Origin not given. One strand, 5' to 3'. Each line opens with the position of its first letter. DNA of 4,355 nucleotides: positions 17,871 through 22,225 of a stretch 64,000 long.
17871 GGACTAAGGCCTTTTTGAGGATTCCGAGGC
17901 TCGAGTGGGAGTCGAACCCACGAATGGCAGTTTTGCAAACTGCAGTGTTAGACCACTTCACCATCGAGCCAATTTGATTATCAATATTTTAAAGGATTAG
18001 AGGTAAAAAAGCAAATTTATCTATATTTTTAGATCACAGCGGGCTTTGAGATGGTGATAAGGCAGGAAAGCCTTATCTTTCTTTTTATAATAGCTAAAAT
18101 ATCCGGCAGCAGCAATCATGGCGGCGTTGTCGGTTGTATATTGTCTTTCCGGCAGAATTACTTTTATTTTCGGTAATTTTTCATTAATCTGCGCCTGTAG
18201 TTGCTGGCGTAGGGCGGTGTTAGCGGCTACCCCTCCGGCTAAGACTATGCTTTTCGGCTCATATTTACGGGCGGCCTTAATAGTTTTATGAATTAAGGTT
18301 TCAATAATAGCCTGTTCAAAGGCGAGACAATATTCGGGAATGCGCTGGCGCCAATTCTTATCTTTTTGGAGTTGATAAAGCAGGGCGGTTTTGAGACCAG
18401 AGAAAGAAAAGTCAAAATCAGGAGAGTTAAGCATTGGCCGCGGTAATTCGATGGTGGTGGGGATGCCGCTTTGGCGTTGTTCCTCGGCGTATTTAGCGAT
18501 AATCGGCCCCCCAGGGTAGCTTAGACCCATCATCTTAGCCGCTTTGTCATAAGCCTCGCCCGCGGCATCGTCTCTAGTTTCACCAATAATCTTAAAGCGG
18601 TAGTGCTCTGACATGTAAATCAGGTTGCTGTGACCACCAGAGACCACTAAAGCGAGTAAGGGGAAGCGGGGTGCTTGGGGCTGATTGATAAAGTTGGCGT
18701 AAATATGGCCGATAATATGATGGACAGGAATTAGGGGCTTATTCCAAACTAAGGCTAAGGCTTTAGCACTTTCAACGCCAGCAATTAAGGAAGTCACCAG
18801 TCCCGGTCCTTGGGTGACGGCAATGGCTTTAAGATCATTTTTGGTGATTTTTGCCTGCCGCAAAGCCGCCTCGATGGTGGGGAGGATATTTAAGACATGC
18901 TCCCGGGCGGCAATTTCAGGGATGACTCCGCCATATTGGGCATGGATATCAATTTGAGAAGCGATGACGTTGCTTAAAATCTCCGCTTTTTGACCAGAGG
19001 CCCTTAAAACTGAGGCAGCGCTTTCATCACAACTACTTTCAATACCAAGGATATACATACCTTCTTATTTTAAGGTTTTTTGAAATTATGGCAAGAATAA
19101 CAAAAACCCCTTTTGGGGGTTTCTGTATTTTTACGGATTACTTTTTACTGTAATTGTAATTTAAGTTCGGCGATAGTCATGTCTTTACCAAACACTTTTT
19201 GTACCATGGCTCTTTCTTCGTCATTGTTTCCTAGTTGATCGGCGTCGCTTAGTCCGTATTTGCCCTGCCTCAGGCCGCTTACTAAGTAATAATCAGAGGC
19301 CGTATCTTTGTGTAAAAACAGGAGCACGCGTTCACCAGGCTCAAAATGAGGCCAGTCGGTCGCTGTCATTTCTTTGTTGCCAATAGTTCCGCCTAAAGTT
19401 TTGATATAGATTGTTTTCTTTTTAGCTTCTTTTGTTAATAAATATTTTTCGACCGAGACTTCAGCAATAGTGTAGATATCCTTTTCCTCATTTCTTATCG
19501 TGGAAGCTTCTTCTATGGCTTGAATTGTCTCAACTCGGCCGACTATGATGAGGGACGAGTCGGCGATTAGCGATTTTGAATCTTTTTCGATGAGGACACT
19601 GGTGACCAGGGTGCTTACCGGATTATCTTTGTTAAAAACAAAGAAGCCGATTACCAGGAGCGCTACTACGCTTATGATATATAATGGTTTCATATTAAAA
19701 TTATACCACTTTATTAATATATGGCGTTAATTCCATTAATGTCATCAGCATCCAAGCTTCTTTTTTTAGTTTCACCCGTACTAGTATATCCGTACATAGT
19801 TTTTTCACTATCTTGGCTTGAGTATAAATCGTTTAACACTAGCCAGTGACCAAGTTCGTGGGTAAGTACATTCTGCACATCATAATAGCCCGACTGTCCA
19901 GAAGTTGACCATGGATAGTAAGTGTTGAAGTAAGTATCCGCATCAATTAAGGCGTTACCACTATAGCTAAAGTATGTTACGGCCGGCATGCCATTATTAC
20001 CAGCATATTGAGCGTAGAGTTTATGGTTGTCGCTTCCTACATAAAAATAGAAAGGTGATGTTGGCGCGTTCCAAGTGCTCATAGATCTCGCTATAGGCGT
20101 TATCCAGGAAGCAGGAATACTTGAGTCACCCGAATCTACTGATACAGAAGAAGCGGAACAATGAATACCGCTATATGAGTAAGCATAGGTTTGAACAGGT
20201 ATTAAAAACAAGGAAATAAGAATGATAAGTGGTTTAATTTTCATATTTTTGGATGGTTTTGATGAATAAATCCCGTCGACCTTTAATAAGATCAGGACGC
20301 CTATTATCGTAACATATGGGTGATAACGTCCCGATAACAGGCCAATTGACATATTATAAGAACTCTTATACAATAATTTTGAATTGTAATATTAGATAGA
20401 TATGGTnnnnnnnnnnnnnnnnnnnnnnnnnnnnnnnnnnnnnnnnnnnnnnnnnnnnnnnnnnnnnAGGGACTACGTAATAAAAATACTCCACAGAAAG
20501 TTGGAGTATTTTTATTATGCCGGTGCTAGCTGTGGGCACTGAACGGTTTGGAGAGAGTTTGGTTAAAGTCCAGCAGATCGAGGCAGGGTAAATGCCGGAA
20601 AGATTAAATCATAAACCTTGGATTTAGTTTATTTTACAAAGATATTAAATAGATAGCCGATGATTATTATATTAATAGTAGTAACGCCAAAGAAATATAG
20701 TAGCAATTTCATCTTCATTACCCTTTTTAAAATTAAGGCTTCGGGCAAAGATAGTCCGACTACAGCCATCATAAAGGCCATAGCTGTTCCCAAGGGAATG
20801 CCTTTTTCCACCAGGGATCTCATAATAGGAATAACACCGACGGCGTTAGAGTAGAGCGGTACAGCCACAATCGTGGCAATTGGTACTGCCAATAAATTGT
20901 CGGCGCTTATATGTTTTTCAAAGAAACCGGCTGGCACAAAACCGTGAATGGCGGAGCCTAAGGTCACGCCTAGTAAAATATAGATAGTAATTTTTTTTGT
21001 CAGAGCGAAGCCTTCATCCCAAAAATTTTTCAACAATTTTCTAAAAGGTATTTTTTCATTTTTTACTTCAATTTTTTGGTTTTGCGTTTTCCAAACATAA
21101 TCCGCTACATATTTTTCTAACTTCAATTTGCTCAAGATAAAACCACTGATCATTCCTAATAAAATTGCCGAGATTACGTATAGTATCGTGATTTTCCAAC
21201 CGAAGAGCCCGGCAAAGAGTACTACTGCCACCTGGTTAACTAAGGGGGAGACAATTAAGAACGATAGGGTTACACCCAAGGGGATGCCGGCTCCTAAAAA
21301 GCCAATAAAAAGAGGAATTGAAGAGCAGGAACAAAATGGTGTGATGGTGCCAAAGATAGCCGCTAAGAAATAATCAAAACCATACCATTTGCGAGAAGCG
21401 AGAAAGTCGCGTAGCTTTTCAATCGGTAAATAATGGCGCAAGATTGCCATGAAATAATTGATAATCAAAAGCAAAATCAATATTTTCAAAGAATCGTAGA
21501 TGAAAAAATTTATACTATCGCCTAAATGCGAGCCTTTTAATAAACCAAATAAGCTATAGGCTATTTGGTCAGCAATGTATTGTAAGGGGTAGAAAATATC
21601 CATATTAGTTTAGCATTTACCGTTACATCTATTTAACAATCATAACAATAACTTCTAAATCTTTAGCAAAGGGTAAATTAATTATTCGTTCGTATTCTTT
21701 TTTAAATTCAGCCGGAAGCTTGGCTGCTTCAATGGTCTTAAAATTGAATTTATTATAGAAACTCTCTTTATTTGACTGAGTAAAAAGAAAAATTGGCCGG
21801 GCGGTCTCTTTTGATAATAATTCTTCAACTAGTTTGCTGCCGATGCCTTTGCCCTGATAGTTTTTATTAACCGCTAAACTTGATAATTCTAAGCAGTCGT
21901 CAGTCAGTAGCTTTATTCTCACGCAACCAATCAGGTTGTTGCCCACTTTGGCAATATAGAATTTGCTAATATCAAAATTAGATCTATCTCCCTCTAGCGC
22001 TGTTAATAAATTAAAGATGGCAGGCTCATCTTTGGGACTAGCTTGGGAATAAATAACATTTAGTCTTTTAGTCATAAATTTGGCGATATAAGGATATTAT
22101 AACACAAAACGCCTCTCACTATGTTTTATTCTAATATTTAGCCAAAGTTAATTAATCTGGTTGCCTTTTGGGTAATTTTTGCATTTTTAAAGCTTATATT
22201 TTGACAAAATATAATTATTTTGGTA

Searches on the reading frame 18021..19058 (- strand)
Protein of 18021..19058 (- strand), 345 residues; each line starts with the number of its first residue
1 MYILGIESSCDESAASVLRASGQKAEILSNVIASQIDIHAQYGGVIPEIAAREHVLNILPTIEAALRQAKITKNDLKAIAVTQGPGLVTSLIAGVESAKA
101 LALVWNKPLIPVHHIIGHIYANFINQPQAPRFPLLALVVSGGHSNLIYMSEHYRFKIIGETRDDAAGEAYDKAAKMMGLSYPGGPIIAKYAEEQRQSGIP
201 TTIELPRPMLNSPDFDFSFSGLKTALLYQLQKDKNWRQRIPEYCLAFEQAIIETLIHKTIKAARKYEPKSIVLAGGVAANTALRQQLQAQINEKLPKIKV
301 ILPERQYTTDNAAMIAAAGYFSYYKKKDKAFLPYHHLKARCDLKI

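Call 24: search_protein_families(library=pfam, proteins=[window:18021-19058:-], max_evalue=0.001)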
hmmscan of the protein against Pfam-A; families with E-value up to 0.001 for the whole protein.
window:18021-19058:- (345 aa): 2 families
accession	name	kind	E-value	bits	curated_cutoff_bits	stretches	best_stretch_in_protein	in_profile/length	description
PF00814.31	TsaD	-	9.5e-94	314.4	24.8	1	26-316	1-263/264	tRNA N6-adenosine threonylcarbamoyltransferase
PF22521.2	HypF_C_2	-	1.2e-06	28.9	27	1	225-304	151-228/241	Carbamoyltransferase, Kae1-like Domain, second subdomain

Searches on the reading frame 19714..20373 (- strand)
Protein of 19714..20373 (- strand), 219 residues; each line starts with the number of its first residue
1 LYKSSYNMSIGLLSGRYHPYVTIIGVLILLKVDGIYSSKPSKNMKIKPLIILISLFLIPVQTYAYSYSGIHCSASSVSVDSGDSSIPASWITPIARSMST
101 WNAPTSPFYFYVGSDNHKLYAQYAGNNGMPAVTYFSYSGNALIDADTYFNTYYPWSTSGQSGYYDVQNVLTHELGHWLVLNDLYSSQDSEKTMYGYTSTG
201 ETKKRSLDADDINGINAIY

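Call 10: search_protein_families(library=pfam, proteins=[window:19714-20373:-], max_evalue=0.001)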
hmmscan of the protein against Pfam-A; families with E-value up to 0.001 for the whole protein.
window:19714-20373:- (219 aa): 1 family
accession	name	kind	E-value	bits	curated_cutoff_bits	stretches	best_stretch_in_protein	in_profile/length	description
PF00413.30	Peptidase_M10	-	1.8e-10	41.3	24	1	114-219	58-158/159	Matrixin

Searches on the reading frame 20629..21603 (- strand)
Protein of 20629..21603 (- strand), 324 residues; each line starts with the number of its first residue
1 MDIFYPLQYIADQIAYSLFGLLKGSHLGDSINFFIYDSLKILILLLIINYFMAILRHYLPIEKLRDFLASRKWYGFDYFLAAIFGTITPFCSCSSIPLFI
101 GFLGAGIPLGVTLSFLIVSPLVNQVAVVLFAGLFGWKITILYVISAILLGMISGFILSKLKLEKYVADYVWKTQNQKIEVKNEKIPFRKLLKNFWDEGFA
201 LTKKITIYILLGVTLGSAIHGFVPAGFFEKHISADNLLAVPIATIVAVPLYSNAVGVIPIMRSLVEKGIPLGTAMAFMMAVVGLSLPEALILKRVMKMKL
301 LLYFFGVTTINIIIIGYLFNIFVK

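Call 10: search_protein_families(library=pfam, proteins=[window:20629-21603:-], max_evalue=0.001)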
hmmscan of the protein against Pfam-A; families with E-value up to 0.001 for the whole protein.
window:20629-21603:- (324 aa): 1 family
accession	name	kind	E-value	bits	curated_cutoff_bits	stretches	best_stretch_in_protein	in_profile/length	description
PF03773.19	ArsP_1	-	4.5e-62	210.3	32.3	1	28-320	3-293/294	Predicted permease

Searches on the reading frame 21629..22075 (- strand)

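Call 10: search_protein_families(library=pfam, proteins=[window:21629-22075:-], max_evalue=0.001)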
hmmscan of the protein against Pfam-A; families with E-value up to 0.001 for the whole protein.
window:21629-22075:- (148 aa): 6 families
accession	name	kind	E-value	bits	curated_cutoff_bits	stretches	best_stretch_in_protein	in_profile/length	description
PF13508.13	Acetyltransf_7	-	1.4e-14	54.6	27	1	37-113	3-83/84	Acetyltransferase (GNAT) domain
PF00583.31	Acetyltransf_1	-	2.6e-13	50.7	20.7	1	33-112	26-116/116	Acetyltransferase (GNAT) family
PF13673.13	Acetyltransf_10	-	3.9e-10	40.2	23.6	1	37-117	31-112/128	Acetyltransferase (GNAT) domain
PF14542.12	Acetyltransf_CG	-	0.00017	22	30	1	41-89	3-52/80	GCN5-related N-acetyl-transferase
PF12568.14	PanZ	-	0.00036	20.4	22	1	37-91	38-91/128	Acetyltransferase (GNAT) domain, PanZ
PF08445.16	FR47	-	0.00046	20.6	22.1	1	57-116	17-81/86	FR47-like protein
